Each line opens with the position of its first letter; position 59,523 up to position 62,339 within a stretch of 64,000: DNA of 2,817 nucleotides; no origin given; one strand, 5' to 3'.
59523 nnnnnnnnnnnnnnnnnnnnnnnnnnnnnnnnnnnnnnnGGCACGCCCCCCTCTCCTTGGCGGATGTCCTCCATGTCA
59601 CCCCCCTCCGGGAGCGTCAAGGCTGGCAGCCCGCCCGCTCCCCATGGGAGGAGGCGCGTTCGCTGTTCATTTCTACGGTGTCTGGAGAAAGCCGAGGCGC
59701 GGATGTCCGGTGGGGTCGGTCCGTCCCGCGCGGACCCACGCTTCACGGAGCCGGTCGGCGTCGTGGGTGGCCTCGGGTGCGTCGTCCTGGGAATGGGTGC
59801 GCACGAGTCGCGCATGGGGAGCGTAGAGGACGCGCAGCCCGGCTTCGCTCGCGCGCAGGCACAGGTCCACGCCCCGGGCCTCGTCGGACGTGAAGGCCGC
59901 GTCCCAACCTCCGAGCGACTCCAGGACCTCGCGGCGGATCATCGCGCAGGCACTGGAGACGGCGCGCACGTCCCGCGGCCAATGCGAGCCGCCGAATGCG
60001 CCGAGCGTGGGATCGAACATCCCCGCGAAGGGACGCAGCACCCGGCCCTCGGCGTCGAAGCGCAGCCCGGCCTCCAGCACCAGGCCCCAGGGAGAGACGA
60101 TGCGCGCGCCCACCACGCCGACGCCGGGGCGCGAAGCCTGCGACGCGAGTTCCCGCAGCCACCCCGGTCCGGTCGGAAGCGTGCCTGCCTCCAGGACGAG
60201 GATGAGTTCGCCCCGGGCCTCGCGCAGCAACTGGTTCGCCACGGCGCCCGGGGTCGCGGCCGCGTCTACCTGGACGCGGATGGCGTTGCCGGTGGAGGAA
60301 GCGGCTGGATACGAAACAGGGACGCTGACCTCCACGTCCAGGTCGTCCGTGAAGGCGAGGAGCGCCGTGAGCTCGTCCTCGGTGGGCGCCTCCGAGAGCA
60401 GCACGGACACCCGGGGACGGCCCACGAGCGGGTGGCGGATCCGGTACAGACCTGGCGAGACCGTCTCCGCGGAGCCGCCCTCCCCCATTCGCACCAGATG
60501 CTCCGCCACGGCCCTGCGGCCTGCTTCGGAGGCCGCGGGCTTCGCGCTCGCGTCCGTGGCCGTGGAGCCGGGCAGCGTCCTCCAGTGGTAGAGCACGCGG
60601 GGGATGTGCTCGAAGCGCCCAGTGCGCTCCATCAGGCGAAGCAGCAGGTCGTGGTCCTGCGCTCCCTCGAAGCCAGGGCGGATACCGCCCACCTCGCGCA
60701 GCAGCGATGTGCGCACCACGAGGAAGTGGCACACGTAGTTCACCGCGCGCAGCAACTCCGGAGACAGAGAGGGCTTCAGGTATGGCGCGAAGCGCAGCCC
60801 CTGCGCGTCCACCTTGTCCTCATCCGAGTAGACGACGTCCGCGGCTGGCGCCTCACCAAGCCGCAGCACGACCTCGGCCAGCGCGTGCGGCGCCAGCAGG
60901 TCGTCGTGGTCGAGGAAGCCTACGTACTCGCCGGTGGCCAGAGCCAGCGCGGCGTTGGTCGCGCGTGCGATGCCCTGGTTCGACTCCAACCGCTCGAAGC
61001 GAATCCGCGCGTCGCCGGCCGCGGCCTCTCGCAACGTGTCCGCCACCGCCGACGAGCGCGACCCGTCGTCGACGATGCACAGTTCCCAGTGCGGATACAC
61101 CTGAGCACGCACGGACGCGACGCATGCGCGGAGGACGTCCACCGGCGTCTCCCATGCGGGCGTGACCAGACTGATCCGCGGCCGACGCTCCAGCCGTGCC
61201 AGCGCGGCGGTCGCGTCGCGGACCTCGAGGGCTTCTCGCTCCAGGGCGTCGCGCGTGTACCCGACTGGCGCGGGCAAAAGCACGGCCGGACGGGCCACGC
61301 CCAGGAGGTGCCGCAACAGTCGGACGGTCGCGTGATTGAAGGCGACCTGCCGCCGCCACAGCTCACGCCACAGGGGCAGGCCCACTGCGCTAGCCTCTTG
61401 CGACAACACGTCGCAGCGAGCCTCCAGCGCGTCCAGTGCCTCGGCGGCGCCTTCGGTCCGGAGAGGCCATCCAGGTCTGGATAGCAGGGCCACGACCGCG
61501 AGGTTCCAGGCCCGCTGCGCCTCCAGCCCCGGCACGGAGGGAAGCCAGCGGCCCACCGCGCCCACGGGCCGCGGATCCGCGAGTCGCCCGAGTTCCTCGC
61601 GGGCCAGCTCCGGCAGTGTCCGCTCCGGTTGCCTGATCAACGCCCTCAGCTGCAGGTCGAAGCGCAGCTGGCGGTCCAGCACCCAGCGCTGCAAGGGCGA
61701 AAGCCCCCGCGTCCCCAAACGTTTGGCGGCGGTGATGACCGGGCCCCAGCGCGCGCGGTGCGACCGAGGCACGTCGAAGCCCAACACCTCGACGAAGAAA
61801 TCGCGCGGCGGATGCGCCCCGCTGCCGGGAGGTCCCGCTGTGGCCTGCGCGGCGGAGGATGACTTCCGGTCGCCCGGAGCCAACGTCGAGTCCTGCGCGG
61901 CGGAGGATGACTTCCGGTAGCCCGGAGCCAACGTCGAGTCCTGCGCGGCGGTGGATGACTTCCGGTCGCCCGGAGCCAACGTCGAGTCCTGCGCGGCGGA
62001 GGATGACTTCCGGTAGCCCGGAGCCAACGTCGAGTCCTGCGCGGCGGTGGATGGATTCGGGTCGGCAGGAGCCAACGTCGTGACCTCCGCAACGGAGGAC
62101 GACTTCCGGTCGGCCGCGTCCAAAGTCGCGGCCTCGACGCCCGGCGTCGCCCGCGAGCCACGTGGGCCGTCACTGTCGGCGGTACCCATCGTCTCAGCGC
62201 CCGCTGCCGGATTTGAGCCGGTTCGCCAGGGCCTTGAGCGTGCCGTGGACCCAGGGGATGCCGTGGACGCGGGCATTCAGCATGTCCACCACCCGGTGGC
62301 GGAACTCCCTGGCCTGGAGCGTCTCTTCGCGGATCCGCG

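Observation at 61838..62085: Near-perfect 48-bp tandem repeats in the 5' end of a double-GT2 polysaccharide gene (potential length-variation/contingency site)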

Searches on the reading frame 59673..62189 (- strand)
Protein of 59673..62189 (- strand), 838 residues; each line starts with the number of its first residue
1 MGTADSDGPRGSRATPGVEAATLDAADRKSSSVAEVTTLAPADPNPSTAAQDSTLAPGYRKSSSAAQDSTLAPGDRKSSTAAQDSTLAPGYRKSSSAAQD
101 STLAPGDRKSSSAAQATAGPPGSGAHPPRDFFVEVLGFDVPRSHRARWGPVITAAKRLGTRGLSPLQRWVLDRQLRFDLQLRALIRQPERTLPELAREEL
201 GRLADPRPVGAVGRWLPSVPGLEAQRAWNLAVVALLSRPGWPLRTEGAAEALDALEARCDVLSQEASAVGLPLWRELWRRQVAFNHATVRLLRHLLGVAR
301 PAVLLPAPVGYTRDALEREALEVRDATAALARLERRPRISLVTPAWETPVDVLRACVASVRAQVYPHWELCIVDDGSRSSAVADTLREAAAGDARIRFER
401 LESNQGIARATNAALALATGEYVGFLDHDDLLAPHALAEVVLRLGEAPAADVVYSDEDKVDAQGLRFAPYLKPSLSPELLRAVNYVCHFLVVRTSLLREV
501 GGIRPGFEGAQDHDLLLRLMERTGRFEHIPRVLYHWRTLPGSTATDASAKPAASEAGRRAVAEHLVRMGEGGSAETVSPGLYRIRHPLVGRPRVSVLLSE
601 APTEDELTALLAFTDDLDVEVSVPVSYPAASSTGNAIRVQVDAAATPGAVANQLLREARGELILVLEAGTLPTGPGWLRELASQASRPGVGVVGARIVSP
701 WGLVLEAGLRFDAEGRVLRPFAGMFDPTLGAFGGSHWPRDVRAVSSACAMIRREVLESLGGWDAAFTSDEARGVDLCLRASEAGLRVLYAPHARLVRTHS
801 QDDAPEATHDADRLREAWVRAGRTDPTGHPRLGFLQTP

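Call 7: search_protein_families(library=pfam, proteins=[window:59673-62189:-], max_evalue=0.01)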
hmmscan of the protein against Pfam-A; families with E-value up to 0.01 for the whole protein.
window:59673-62189:- (838 aa): 4 families
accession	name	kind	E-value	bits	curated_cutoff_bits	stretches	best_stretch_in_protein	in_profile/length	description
PF00535.33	Glycos_transf_2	-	1.1e-29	103.9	23.3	1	340-455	1-114/168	Glycosyl transferase family 2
PF13641.12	Glyco_tranf_2_3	-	1.3e-20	74.8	27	2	337-453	1-119/230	Glycosyltransferase like family 2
PF10111.15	Glyco_tranf_2_2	-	1.1e-10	42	27.3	1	362-533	24-213/276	Glycosyltransferase like family 2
PF13632.12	Glyco_trans_2_3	-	4.7e-10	40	27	1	744-820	72-141/198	Glycosyl transferase family group 2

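Call 8: search_protein_families(library=ncbifam, proteins=[window:59673-62189:-], max_evalue=0.01)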
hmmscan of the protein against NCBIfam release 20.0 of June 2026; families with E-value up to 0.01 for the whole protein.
window:59673-62189:- (838 aa): 23 families
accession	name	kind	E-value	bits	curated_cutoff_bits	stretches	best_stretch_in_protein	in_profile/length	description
TIGR03965.1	mycofact_glyco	equivalog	6.5e-31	107.7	280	2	628-799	122-282/467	mycofactocin biosynthesis glycosyltransferase MftF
NF047683.1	TeichurnBiosyTuaG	equivalog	6.6e-20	71.8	400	1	334-439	3-106/252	teichuronic acid biosynthesis protein TuaG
NF041875.1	EPS_EpsD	equivalog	5e-18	65.6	370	1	340-440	2-100/325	exopolysaccharide biosynthesis glycosyltransferase EpsD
TIGR03937.1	PgaC_IcaA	equivalog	1.5e-16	60.4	422.3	1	329-450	37-156/407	poly-beta-1,6-N-acetyl-D-glucosamine synthase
NF053739.1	GlytfEpsEBac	equivalog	1.3e-14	53.8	450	1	351-534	14-200/265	glycosyltransferase EpsE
NF007482.0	PRK10073.1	equivalog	4.8e-14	52.1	423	1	336-455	5-120/334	glycosyltransferase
NF007453.0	PRK10018.1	equivalog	6e-13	49.1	382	1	335-521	4-191/280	colanic acid biosynthesis glycosyltransferase WcaA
TIGR04017.1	WcaA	equivalog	7.5e-13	48.7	495.75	1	335-521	3-190/279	colanic acid biosynthesis glycosyltransferase WcaA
TIGR04242.1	nodulat_NodC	equivalog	2.6e-12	46.4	550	1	321-446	32-158/395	chitooligosaccharide synthase NodC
NF038299.1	EPS_HpsN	equivalog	2.7e-11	43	425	2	337-439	1-101/317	hormogonium polysaccharide biosynthesis glycosyltransferase HpsN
NF041394.1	GtaseAglG_Halo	equivalog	8.6e-11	41.6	440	1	350-441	15-104/304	glucosyl-dolichyl phosphate glucuronosyltransferase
NF050050.1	ProtGlycPglI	equivalog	1.7e-10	40.7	500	1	337-443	2-107/306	GalNAc(5)-diNAcBac-PP-undecaprenol beta-1,3-glucosyltransferase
TIGR03111.1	glyc2_xrt_Gpos1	hypoth_equivalog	2.8e-10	39.6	363.95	1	330-451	42-163/439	TIGR03111 family XrtG-associated glycosyltransferase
NF038302.1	EPS_HpsE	equivalog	1.4e-07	30.8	300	1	367-439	33-106/307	hormogonium polysaccharide biosynthesis glycosyltransferase HpsE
NF050819.1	PolSacchBiosHfsG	equivalog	2.5e-07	30.2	500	1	334-453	9-125/302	polysaccharide biosynthesis protein HfsG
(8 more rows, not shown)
